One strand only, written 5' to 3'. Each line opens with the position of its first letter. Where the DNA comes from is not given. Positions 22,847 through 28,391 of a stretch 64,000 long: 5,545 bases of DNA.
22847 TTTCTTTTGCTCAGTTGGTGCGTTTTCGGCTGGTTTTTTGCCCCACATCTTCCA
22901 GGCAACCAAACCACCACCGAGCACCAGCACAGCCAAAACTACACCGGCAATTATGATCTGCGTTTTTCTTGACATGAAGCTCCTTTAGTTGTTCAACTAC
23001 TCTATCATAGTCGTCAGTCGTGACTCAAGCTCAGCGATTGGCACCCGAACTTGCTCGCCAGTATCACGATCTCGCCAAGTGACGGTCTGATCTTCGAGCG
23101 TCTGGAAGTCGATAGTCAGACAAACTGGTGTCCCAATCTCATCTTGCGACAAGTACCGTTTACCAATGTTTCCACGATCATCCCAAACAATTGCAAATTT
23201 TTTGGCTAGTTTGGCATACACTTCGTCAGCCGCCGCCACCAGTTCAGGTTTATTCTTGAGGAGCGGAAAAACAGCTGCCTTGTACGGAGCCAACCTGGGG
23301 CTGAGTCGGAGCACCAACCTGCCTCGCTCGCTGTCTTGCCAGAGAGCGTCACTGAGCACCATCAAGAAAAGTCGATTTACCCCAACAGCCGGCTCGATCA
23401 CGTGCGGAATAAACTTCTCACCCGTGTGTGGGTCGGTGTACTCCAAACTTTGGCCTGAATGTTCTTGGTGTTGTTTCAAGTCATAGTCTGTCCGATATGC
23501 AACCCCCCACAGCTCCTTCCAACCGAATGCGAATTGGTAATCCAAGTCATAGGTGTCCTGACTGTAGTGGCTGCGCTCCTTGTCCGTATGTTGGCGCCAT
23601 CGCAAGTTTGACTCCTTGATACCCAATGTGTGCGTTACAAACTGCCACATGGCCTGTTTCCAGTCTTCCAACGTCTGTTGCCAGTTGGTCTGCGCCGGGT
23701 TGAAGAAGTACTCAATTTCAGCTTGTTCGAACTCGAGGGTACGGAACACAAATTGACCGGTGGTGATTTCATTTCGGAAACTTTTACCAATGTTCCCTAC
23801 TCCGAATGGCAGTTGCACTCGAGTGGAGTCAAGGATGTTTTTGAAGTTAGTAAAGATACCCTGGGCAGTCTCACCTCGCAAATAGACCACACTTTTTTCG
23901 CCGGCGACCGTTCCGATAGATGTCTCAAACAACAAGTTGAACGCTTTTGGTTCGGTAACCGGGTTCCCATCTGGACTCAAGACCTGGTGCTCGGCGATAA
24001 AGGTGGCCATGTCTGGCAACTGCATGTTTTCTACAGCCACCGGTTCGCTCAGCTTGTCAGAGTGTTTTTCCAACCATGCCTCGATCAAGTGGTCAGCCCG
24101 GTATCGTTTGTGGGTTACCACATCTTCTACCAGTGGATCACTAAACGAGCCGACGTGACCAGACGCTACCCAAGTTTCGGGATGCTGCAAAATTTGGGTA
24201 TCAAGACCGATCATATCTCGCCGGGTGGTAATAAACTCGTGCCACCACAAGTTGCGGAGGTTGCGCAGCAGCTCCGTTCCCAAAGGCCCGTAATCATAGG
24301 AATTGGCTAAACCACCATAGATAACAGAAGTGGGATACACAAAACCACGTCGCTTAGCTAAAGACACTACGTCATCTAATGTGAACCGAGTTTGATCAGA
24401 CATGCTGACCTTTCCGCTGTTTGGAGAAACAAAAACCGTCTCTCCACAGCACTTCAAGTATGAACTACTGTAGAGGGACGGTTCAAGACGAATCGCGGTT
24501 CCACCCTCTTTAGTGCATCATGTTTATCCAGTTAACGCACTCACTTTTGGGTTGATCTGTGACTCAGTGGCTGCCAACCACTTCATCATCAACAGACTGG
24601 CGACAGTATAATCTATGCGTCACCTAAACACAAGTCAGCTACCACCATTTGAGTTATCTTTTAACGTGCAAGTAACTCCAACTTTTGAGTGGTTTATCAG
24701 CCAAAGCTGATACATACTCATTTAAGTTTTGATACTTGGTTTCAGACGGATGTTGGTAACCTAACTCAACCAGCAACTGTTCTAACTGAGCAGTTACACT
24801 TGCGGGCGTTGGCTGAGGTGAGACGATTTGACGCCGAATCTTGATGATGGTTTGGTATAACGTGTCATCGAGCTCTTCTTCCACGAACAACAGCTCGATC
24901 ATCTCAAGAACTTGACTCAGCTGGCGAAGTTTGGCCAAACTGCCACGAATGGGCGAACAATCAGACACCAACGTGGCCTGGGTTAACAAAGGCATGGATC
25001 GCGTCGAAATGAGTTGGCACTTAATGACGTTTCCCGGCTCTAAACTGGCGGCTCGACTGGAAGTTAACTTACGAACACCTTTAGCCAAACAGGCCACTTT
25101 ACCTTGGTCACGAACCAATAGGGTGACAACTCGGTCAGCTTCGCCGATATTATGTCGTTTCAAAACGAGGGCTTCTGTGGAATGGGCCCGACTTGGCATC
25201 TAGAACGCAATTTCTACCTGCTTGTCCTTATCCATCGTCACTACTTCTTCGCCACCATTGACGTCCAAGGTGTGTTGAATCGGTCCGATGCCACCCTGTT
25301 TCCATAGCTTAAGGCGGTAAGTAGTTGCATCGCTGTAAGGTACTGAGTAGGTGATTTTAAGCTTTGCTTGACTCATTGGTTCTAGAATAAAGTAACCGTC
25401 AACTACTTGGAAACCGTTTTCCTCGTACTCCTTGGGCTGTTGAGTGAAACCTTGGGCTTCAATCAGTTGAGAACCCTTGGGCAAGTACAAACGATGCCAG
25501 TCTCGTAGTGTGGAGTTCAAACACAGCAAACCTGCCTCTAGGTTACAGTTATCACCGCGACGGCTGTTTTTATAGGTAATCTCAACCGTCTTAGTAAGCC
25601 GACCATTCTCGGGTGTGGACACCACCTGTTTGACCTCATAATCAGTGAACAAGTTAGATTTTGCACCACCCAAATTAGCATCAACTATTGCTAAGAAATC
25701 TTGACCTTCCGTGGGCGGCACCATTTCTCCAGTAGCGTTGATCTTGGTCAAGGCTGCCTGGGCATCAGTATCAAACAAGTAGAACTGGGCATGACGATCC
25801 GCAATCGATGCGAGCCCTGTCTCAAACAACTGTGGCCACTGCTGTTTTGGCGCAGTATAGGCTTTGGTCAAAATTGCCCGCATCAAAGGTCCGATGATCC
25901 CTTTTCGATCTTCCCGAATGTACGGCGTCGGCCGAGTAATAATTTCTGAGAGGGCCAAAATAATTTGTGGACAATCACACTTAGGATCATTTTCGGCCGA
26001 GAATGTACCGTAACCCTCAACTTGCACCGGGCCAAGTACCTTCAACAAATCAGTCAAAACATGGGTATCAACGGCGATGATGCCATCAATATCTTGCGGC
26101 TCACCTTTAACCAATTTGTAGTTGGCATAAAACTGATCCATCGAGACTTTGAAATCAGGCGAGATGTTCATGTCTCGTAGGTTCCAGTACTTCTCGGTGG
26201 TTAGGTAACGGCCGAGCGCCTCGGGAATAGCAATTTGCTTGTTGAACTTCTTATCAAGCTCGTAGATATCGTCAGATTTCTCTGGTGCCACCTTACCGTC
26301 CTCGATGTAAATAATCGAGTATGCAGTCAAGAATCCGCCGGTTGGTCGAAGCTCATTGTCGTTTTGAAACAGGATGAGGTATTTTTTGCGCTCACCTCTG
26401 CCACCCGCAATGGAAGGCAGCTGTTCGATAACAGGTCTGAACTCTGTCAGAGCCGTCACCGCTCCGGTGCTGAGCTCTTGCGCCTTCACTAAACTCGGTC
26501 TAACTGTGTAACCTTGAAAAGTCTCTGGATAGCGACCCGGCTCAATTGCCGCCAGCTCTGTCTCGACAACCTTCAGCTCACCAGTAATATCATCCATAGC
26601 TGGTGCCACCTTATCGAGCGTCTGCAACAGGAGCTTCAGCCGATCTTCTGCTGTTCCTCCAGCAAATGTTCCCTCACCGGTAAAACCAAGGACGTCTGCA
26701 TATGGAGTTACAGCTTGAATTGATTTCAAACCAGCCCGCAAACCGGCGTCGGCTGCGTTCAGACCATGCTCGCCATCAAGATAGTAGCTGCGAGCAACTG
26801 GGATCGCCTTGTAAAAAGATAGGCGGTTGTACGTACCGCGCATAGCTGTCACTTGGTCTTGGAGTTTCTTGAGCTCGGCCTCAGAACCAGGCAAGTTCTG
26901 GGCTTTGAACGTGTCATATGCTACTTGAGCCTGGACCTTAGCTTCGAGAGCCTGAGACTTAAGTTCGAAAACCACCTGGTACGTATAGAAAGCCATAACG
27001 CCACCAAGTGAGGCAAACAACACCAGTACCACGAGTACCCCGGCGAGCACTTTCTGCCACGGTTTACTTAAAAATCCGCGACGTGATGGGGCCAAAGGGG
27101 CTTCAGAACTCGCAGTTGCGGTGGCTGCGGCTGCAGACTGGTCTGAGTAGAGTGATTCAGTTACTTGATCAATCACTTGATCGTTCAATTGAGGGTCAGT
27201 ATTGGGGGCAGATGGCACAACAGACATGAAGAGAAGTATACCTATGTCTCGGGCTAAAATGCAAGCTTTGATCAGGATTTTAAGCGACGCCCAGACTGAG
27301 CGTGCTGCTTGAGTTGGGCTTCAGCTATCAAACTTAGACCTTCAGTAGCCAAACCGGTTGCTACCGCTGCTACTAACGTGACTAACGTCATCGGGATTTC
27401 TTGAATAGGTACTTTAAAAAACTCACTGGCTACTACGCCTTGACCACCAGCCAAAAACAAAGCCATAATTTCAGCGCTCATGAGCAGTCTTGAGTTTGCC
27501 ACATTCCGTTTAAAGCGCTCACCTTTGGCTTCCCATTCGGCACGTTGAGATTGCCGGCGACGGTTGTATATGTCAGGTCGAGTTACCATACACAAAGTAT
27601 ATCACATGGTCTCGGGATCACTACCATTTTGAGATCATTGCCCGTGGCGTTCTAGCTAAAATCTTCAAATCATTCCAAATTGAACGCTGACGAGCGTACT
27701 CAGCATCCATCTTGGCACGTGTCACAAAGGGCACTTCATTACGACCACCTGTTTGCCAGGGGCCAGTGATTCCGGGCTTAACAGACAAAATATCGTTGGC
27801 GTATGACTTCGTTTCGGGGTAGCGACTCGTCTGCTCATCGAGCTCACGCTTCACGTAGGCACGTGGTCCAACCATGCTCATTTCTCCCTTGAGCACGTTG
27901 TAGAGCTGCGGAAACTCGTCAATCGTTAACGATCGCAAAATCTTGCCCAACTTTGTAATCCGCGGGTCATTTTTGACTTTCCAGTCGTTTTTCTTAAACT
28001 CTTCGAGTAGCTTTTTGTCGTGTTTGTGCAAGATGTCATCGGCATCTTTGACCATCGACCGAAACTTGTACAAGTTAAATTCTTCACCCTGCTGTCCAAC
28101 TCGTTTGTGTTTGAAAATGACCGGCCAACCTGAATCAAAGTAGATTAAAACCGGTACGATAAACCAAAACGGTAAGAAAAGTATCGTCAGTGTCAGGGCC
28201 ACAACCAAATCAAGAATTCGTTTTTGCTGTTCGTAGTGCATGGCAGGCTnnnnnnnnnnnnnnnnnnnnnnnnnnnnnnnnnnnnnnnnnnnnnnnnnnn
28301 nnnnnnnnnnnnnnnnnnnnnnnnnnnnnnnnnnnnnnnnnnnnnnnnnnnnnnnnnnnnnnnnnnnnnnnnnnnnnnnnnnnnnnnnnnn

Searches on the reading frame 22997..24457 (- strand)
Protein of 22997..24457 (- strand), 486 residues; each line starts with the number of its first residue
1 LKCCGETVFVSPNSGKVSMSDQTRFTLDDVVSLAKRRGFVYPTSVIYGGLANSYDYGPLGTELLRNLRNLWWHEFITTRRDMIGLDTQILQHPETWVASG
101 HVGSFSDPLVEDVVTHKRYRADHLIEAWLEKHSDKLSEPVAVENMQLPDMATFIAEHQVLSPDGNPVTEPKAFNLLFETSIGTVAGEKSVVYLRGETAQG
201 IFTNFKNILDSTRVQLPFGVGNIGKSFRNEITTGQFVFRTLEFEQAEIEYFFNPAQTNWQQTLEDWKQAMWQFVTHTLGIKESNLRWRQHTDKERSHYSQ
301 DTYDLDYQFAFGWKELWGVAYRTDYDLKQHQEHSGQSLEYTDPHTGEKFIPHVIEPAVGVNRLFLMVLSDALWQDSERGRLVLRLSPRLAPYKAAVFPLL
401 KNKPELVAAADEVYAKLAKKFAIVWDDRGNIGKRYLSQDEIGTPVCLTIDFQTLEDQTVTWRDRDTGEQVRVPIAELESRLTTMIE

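Call 32: search_protein_families(library=pfam, proteins=[window:22997-24457:-], max_evalue=0.0001)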
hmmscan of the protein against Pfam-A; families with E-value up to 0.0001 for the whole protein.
window:22997-24457:- (486 aa): 2 families
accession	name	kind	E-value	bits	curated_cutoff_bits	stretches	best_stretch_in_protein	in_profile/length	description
PF03129.25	HGTP_anticodon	-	2.7e-19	69.5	21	1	393-482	1-92/94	Anticodon binding domain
PF00587.30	tRNA-synt_2b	-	1.1e-05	26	29.3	1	190-369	10-177/179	tRNA synthetase class II core domain (G, H, P, S and T)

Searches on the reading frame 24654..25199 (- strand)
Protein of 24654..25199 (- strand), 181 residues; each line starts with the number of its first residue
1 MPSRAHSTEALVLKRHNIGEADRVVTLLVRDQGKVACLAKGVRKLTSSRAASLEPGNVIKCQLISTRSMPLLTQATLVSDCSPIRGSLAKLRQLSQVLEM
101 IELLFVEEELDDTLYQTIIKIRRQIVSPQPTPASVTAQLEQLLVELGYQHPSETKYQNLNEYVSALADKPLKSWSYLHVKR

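Call 62: search_protein_families(library=pfam, proteins=[window:24654-25199:-], max_evalue=0.01)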
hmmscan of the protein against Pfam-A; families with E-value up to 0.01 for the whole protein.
window:24654-25199:- (181 aa): 1 family
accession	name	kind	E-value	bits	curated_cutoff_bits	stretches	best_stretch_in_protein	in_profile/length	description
PF11967.14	RecO_N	-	1.6e-16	60.5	27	1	6-78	4-77/80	Recombination protein O N terminal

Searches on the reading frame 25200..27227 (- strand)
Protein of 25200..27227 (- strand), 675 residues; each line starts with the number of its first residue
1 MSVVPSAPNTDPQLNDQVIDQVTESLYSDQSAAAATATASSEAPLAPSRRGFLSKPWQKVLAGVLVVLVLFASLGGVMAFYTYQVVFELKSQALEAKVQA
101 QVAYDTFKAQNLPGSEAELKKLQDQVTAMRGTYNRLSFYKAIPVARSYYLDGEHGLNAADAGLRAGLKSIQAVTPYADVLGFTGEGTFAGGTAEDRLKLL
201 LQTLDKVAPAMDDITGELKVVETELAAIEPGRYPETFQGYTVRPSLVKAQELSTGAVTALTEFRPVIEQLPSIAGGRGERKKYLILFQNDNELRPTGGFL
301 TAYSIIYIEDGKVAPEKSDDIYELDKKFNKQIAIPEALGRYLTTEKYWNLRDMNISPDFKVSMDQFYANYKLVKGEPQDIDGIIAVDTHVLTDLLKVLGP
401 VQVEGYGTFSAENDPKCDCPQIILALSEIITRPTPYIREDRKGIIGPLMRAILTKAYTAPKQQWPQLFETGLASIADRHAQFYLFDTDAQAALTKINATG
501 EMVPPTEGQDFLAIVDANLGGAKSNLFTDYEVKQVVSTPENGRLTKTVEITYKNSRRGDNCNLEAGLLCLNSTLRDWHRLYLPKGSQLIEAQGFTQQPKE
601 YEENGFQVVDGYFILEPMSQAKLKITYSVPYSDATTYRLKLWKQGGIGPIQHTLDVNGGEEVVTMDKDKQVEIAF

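Call 32: search_protein_families(library=pfam, proteins=[window:25200-27227:-], max_evalue=0.0001)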
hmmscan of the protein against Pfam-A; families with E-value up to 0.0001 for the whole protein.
window:25200-27227:- (675 aa): 1 family
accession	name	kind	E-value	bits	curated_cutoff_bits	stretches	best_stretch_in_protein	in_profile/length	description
PF13196.11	DUF4012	-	3.3e-23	83.2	28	1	280-413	3-134/144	Protein of unknown function (DUF4012)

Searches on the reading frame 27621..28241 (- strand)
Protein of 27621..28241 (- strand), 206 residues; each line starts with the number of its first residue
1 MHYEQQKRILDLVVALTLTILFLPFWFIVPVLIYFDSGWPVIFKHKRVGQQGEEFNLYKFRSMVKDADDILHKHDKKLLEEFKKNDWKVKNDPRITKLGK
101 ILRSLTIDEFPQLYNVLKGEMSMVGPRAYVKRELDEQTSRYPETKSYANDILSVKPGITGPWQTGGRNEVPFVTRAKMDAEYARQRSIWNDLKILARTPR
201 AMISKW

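Call 62: search_protein_families(library=pfam, proteins=[window:27621-28241:-], max_evalue=0.01)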
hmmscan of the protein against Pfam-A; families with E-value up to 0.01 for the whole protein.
window:27621-28241:- (206 aa): 1 family
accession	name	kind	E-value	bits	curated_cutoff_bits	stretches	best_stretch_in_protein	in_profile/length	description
PF02397.22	Bac_transf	-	2.1e-61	207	27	1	7-203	1-178/179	Bacterial sugar transferase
